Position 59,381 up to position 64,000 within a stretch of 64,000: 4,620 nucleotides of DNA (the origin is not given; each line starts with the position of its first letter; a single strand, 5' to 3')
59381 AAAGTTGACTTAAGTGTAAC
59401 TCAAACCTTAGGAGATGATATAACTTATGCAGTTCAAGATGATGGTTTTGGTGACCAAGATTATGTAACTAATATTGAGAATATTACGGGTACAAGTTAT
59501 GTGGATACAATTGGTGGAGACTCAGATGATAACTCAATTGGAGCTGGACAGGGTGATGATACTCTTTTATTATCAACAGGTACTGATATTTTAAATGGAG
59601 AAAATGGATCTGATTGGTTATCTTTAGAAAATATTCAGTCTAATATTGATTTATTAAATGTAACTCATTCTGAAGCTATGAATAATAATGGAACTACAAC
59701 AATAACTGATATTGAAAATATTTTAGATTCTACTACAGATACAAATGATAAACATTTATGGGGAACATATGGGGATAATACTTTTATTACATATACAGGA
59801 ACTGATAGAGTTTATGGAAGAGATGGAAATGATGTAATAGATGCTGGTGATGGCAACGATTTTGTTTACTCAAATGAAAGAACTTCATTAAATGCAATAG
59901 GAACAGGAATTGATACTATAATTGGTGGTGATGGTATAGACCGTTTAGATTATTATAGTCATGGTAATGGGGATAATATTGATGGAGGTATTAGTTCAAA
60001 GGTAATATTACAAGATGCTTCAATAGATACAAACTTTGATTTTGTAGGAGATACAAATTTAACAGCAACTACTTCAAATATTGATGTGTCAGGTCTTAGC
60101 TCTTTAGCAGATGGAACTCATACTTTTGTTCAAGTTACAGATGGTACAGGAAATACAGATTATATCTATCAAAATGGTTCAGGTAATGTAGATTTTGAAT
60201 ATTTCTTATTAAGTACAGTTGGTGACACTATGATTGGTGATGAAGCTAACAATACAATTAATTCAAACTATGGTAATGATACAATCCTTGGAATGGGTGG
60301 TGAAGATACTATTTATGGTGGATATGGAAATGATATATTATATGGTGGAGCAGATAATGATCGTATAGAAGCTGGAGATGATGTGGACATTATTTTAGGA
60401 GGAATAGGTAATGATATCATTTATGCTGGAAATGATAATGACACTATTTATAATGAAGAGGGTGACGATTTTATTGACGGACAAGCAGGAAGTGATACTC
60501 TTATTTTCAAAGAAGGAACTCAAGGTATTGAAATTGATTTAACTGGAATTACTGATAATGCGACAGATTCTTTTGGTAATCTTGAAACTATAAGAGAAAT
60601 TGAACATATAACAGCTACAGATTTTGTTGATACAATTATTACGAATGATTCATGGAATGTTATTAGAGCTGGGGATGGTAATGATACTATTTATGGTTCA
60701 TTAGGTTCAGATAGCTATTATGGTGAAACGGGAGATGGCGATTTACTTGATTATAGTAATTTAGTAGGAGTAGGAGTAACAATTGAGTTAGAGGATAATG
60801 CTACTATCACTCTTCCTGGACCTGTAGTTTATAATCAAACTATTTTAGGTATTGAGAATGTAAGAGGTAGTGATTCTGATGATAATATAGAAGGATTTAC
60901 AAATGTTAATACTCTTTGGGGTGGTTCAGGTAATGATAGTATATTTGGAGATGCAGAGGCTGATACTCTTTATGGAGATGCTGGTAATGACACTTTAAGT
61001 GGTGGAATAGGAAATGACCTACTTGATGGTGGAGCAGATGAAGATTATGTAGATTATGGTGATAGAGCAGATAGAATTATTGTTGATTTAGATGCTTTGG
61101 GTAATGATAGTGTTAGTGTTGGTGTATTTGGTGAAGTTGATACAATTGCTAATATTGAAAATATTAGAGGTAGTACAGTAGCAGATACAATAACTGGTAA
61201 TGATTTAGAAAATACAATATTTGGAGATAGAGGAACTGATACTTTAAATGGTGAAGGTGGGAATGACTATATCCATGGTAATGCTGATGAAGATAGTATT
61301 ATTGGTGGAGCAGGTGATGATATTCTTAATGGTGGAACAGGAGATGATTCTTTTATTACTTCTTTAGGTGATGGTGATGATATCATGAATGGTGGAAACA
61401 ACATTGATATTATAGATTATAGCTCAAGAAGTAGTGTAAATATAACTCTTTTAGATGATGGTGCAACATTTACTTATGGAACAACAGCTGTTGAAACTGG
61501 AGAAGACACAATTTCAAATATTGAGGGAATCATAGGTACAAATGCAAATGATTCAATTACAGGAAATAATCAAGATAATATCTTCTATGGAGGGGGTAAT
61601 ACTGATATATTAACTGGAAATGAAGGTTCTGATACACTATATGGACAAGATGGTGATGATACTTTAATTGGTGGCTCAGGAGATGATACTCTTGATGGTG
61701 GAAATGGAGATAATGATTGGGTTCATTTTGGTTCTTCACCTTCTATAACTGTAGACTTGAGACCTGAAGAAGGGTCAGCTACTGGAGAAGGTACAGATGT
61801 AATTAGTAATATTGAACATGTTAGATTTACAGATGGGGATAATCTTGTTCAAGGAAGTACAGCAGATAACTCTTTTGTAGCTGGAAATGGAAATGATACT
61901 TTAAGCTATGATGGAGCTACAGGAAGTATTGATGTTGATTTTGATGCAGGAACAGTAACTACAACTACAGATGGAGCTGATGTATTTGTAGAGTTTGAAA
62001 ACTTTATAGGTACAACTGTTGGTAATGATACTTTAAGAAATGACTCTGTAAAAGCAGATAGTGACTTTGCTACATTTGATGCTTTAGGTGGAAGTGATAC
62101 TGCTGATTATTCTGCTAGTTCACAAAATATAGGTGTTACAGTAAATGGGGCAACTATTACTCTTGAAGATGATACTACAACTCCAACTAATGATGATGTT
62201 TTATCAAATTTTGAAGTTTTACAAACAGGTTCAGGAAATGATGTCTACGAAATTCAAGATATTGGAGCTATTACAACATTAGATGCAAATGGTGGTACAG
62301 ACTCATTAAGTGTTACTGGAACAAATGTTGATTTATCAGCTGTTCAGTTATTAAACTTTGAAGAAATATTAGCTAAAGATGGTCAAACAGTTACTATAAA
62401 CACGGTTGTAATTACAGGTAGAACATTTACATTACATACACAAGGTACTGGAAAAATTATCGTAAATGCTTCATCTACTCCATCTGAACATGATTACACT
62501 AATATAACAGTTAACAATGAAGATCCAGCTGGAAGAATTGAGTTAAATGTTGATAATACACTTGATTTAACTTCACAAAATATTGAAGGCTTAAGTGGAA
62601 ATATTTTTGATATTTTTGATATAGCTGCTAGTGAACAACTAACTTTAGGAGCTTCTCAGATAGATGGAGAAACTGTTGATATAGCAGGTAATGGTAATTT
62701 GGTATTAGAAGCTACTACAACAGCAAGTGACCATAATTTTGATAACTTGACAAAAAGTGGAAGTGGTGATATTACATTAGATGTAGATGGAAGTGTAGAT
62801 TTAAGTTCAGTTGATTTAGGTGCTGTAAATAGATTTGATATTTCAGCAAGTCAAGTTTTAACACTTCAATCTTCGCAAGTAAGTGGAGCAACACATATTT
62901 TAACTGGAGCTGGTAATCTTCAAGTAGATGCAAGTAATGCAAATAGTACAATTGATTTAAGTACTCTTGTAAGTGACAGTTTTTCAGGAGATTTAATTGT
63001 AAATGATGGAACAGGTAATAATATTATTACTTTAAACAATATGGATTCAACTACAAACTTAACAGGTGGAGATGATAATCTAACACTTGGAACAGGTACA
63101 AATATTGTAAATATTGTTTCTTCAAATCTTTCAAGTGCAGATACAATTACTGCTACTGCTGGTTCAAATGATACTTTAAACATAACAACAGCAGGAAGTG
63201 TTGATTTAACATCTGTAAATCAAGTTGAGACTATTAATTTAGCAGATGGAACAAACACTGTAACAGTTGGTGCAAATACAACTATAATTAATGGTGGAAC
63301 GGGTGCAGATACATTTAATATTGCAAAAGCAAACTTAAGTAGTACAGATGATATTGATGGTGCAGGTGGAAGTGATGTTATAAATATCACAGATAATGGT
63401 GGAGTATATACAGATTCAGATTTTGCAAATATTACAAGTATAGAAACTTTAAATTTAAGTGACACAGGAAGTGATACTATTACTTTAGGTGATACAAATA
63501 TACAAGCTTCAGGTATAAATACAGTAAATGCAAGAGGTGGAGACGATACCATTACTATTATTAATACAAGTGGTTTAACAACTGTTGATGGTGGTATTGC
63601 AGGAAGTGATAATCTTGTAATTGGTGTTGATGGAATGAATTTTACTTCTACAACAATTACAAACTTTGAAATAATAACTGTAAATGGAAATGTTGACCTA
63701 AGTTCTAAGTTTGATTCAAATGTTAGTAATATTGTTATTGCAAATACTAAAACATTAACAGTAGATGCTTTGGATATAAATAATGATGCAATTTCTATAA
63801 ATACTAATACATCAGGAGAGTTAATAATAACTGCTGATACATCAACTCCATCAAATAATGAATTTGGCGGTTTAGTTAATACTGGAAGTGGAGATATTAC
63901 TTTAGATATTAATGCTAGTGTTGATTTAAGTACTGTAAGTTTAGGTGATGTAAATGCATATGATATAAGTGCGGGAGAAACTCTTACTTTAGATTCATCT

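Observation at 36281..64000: Giant open reading frame (27,720 nt, 9,240 codons, still open at the window edge) that the ORF track does not show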

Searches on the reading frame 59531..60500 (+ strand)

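Call 39: search_protein_families(library=ncbifam, proteins=[window:59531-60500:+], max_evalue=1)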
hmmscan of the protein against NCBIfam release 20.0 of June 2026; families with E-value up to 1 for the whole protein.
window:59531-60500:+ (323 aa): 7 families
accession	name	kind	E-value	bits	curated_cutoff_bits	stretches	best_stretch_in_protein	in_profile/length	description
NF033943.0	RTX_toxin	subfamily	2.6e-15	55.7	1000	2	232-322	706-797/930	RTX family hemolysin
NF046115.1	Ca_rpt_SMc04171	equivalog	4.1e-14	52.6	625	3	262-323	272-333/574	SMc04171 family calcium-binding repeat protein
NF033203.1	entero_EhxA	exception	6.3e-10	37.8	2000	2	230-322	719-811/997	enterohemolysin EhxA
NF053766.1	ZapA_metallo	exception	9.3e-08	31.5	940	2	231-276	339-384/483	ZapA family metalloprotease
NF035945.1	Zn_serralysin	subfamily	0.00012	21.4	500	2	232-277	329-374/462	serralysin family metalloprotease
NF050046.1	PueAB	exception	0.0007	18.1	670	2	252-297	372-417/616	polyurethane esterase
NF052454.1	BtaGlycanEglC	equivalog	0.49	9.2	700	1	228-271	97-142/459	endo-1,3-1,4-beta-glycanase EglC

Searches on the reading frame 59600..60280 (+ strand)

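Call 64: search_protein_families(library=pfam, proteins=[window:59600-60280:+], max_evalue=1)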
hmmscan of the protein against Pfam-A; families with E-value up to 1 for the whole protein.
window:59600-60280:+ (227 aa): 1 family
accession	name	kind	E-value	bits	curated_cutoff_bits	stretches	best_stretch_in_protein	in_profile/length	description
PF00353.25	HemolysinCabind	-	4.9e-07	30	23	1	54-89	1-36/36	RTX calcium-binding nonapeptide repeat (4 copies)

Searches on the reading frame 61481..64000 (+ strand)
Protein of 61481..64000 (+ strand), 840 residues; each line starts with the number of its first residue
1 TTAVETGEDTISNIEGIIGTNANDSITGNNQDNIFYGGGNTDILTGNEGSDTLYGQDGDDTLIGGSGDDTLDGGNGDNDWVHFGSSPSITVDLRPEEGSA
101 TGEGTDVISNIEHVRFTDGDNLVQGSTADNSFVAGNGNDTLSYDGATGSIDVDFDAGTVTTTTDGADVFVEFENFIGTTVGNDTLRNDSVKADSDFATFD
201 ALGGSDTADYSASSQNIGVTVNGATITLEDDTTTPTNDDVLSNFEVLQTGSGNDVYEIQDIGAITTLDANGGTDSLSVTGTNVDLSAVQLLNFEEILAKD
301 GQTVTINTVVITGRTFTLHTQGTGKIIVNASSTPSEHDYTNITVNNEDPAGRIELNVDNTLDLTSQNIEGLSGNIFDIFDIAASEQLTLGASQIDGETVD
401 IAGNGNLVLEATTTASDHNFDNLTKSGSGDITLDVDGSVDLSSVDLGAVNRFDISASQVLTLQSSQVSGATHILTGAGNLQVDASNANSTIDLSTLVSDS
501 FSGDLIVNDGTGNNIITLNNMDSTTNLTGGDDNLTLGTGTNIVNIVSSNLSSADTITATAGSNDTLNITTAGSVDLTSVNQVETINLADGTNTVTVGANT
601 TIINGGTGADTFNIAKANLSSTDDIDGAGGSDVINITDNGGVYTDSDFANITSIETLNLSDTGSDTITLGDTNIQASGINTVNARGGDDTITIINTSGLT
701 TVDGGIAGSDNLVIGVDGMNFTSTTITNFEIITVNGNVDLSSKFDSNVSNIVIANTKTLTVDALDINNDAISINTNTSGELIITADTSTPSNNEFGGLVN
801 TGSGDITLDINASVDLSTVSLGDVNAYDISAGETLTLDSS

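Call 4: search_protein_families(library=pfam, proteins=[window:61481-64000:+], max_evalue=0.01)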
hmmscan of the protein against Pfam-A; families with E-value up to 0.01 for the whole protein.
window:61481-64000:+ (840 aa): 1 family
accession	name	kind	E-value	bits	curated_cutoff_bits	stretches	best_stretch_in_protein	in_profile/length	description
PF00353.25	HemolysinCabind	-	2.3e-07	31.1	23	1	45-78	1-34/36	RTX calcium-binding nonapeptide repeat (4 copies)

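Call 6: search_protein_families(library=ncbifam, proteins=[window:61481-64000:+], max_evalue=0.001)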
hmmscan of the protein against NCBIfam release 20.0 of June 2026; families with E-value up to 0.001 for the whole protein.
window:61481-64000:+ (840 aa): 2 families
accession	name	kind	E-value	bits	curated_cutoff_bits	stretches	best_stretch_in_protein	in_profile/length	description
NF033943.0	RTX_toxin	subfamily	7.9e-15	54.1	1000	1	7-146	662-804/930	RTX family hemolysin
NF053766.1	ZapA_metallo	exception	5.3e-07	29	940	1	14-71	330-387/483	ZapA family metalloprotease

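Call 13: find_homologous_proteins(query=window:61958-64000:+)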
Query window:61958-64000:+ (681 aa): 16 proteins with E <= 0.001 among 8000 candidates.
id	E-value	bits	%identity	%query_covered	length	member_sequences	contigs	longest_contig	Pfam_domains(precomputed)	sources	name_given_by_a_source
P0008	1.3e-39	154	35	44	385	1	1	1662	-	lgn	-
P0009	4.4e-28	116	33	25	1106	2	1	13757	PF00353.26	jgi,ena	-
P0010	1.5e-17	81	28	42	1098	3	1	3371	PF00353.26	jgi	jgi:hypothetical protein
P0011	7.8e-17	79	29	46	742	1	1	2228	-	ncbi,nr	ncbi:MAG: hypothetical protein U9R65_12730, partial [Pseudomonadota bacterium]|nr:hypothetical prote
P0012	6.2e-10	56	28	45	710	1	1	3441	PF00353.26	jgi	jgi:Ca2+-binding RTX toxin-like protein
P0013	1.9e-8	51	27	46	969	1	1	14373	PF00353.26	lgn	-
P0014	2.6e-6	44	36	31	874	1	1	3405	PF13946.12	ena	-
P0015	5.6e-6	43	38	27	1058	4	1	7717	PF00353.26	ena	-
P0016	1.5e-5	42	39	21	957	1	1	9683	PF00353.26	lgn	-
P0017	4.0e-5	40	49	10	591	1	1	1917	PF08548.18,PF00353.26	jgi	jgi:Ca2+-binding RTX toxin-like protein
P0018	6.2e-5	40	33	38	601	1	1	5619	-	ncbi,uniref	ncbi:beta strand repeat-containing protein, partial [Undibacterium sp. Di24W]|uniref:beta strand rep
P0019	9.6e-5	39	33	35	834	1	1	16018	-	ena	-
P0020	1.2e-4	39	32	23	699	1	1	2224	PF00353.26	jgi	jgi:Ca2+-binding RTX toxin-like protein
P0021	4.3e-4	37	37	22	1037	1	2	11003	PF00353.26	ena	-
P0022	4.8e-4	37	40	20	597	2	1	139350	PF00353.26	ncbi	-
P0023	7.2e-4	36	44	16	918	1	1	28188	PF00353.26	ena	-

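Call 14: find_encoding_contigs(protein=P0009, flank=10000, max_places=3)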
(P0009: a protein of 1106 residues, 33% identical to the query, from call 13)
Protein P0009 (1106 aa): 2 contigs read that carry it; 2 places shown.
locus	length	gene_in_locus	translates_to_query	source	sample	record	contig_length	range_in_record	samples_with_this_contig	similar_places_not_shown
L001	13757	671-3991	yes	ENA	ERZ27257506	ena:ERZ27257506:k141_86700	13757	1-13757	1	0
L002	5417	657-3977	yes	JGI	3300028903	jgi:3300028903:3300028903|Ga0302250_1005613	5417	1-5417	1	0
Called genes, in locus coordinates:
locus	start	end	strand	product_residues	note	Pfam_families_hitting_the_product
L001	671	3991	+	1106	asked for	PF00353:HemolysinCabind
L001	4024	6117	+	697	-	PF03412:Peptidase_C39, PF00664:ABC_membrane, PF00005:ABC_tran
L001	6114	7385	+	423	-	PF25994:HH_AprE, PF26002:Beta-barrel_AprE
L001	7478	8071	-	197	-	PF01613:Flavin_Reduct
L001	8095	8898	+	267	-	PF02673:BacA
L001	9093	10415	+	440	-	PF00015:MCPsignal, PF13682:CZB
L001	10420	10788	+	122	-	PF00072:Response_reg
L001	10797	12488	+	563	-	PF00989:PAS (weak), PF13426:PAS_9, PF00989:PAS (weak), PF08448:PAS_4, PF13426:PAS_9 (weak), PF00512:HisKA, PF02518:HATPase_c, PF14501:HATPase_c_5 (weak), +2 more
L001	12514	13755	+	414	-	?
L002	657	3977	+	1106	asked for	PF00353:HemolysinCabind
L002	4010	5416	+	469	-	?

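Call 61: search_protein_families(library=ncbifam, proteins=[P0009, L001:4024-6117:+, L001:6114-7385:+], max_evalue=0.01)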
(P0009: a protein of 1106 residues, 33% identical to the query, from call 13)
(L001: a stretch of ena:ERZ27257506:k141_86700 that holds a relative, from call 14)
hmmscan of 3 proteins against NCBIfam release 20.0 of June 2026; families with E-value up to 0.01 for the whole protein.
P0009 (1106 aa): 5 families
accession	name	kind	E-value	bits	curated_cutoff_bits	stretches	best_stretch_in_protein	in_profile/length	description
NF046115.1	Ca_rpt_SMc04171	equivalog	3e-18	66.3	625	3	285-528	236-463/574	SMc04171 family calcium-binding repeat protein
NF033943.0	RTX_toxin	subfamily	7.7e-09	34.3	1000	2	482-551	690-755/930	RTX family hemolysin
NF050046.1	PueAB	exception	2.1e-07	29.8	670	2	500-575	372-444/616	polyurethane esterase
NF035945.1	Zn_serralysin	subfamily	4.2e-06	26.2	500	2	395-529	238-369/462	serralysin family metalloprotease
NF053766.1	ZapA_metallo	exception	0.0045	16.1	940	2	56-145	330-418/483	ZapA family metalloprotease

L001:4024-6117:+ (697 aa): 189 families (the best 25 are shown)
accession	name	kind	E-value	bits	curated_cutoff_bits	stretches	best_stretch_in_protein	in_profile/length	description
TIGR03375.1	type_I_sec_LssB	subfamily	1.6e-202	674.6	693.1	1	8-695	1-695/696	type I secretion system permease/ATPase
TIGR01846.1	type_I_sec_HlyB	subfamily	2.9e-100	336.5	725.55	1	13-693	4-682/694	type I secretion system permease/ATPase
TIGR01842.1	type_I_sec_PrtD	subfamily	2.5e-87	293.6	510.15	1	148-692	3-544/544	type I secretion system permease/ATPase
TIGR03797.1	NHLM_micro_ABC2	equivalog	5.3e-75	253.3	709.4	1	40-690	29-673/686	NHLP bacteriocin export ABC transporter permease/ATPase subunit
TIGR03796.1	NHLM_micro_ABC1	equivalog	6.2e-74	249.5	853.3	1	16-690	20-700/710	NHLP family bacteriocin export ABC transporter peptidase/permease/ATPase subunit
TIGR01193.1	bacteriocin_ABC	subfamily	4.2e-67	227.2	523.85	1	8-691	6-698/708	peptide cleavage/export ABC transporter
TIGR02203.1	MsbA_lipidA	equivalog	1.6e-63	215.1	602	1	188-691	52-558/572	lipid A export permease/ATP-binding protein MsbA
NF045998.1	cleave_ABC_plasm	equivalog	3e-63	214.1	500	1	14-660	13-659/673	Mbov_0121 family peptidase domain-containing ABC transporter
TIGR02857.1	CydD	equivalog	5.9e-62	210.3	435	1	153-674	5-529/529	thiol reductant ABC exporter subunit CydD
NF008364.0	PRK11160.1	equivalog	7.7e-61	206.4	630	1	284-691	155-564/575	heme ABC transporter ATP-binding protein/permease CydC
TIGR02204.1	MsbA_rel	hypoth_equivalog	3.7e-59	200.9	780.4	1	193-691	60-564/576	ABC transporter, permease/ATP-binding protein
TIGR00958.1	3a01208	subfamily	8.2e-59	199.6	874.6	1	141-689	148-701/711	antigen peptide transporter 2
NF010178.0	PRK13657.1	equivalog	1.5e-56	192.1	733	1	374-690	241-558/588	glucan ABC transporter ATP-binding protein/ permease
NF052233.1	CphA_assoc_ABC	equivalog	3.6e-55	187.6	880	1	206-691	245-732/766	cyanophycin metabolism-associated ABC transporter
NF045513.1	HepA_fam_ABC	equivalog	5.8e-52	176.9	725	1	185-691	97-598/610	heterocyst formation ABC transporter subunit HepA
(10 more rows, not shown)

L001:6114-7385:+ (423 aa): 9 families
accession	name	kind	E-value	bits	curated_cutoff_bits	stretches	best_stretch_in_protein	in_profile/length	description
TIGR01843.1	type_I_hlyD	subfamily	1.4e-98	330.6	208.65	1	16-422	7-421/422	HlyD family type I secretion periplasmic adaptor subunit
TIGR03794.1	NHLM_micro_HlyD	equivalog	8.2e-17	61.2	156.2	1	21-362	27-342/421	NHLP bacteriocin system secretion protein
TIGR01000.1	bacteriocin_acc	subfamily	1.2e-11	44.2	258.85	1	15-409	23-450/457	bacteriocin secretion accessory protein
TIGR01730.1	RND_mfp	subfamily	9.5e-10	37.9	94.9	2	45-157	20-125/322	efflux RND transporter periplasmic adaptor subunit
TIGR00998.1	8a0101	subfamily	1.8e-06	27.1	390.8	1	14-344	7-271/334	EmrA/EmrK family multidrug efflux transporter periplasmic adaptor subunit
TIGR02971.1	heterocyst_DevB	subfamily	2.6e-06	27.1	129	1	44-344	5-270/327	ABC exporter membrane fusion protein, DevB family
NF005117.0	PRK06549.1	equivalog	0.0003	21.4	159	0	51-83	60-92/130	acetyl-CoA carboxylase biotin carboxyl carrier protein subunit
NF002939.0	PRK03598.1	equivalog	0.0067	15.6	393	0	55-145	47-137/332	secretion protein HlyD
NF033834.1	RND_adapt_MexA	exception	0.0068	15.5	750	0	61-122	72-132/373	multidrug efflux RND transporter periplasmic adaptor subunit MexA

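Call 65: search_solved_structures(query=window:61958-64000:+, max_evalue=1)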
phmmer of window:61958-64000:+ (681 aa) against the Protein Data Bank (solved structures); distinct sequences matched with E-value up to 1: 1.
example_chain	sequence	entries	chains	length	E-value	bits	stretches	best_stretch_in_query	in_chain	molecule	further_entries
4g4p_A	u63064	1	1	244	0.26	12.9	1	9-136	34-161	Amino acid ABC transporter, amino acid-binding/permease protein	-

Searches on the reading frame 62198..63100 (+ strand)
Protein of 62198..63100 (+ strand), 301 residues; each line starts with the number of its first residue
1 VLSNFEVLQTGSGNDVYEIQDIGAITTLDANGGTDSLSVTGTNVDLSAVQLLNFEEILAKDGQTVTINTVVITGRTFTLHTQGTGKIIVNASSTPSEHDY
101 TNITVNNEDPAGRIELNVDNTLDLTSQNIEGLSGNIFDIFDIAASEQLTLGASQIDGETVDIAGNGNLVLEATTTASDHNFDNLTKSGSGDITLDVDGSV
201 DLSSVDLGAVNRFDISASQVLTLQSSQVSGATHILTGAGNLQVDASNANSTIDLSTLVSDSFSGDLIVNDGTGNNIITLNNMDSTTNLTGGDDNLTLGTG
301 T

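Call 64: search_protein_families(library=pfam, proteins=[window:62198-63100:+], max_evalue=1)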
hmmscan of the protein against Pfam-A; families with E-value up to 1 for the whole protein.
window:62198-63100:+ (301 aa): 1 family
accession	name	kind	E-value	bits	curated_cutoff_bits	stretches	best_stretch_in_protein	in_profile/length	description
PF24612.2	Ig_TgrO1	-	0.062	13.9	27.9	0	77-120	30-72/81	TgrO1-like, immunoglobulin-like domain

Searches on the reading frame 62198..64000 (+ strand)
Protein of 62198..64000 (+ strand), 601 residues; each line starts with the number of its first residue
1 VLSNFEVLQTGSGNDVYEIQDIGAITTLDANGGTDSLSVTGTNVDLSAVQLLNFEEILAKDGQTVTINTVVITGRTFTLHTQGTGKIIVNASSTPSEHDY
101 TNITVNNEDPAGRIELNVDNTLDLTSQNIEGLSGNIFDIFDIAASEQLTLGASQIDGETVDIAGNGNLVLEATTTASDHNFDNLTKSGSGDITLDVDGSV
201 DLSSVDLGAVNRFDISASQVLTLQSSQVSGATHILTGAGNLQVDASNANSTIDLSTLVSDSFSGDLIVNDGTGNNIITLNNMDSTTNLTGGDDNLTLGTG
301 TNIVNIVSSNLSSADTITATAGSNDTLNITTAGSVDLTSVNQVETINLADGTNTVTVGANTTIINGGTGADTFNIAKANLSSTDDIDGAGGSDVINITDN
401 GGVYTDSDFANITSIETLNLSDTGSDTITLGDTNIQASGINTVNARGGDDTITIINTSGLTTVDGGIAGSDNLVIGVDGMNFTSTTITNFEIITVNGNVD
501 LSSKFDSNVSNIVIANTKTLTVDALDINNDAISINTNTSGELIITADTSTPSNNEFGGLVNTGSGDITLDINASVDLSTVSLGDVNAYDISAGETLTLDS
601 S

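Call 18: find_related_loci(query=window:62198-64000:+, collection=genome_contigs, flank=10000)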
Query window:62198-64000:+ (601 aa) in genome_contigs; peptide patterns used: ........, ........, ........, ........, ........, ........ (x = any residue, [..] = any of these).
246 stretches matched a pattern, but none encodes a relative of the query by tblastn (E <= 1e-3).

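Call 39: search_protein_families(library=ncbifam, proteins=[window:62198-64000:+], max_evalue=1)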
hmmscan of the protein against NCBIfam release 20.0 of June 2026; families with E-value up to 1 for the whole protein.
window:62198-64000:+ (601 aa): 0 families

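Call 56: search_protein_families(library=pfam, proteins=[window:62198-64000:+], max_evalue=0.01)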
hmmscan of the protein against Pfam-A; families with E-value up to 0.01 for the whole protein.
window:62198-64000:+ (601 aa): 0 families

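Call 59: find_related_loci(query=window:62198-64000:+, collection=metagenome_contigs, flank=10000)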
Query window:62198-64000:+ (601 aa) in metagenome_contigs; peptide patterns used: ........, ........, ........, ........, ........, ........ (x = any residue, [..] = any of these).
570 stretches matched a pattern, but none encodes a relative of the query by tblastn (E <= 1e-3).
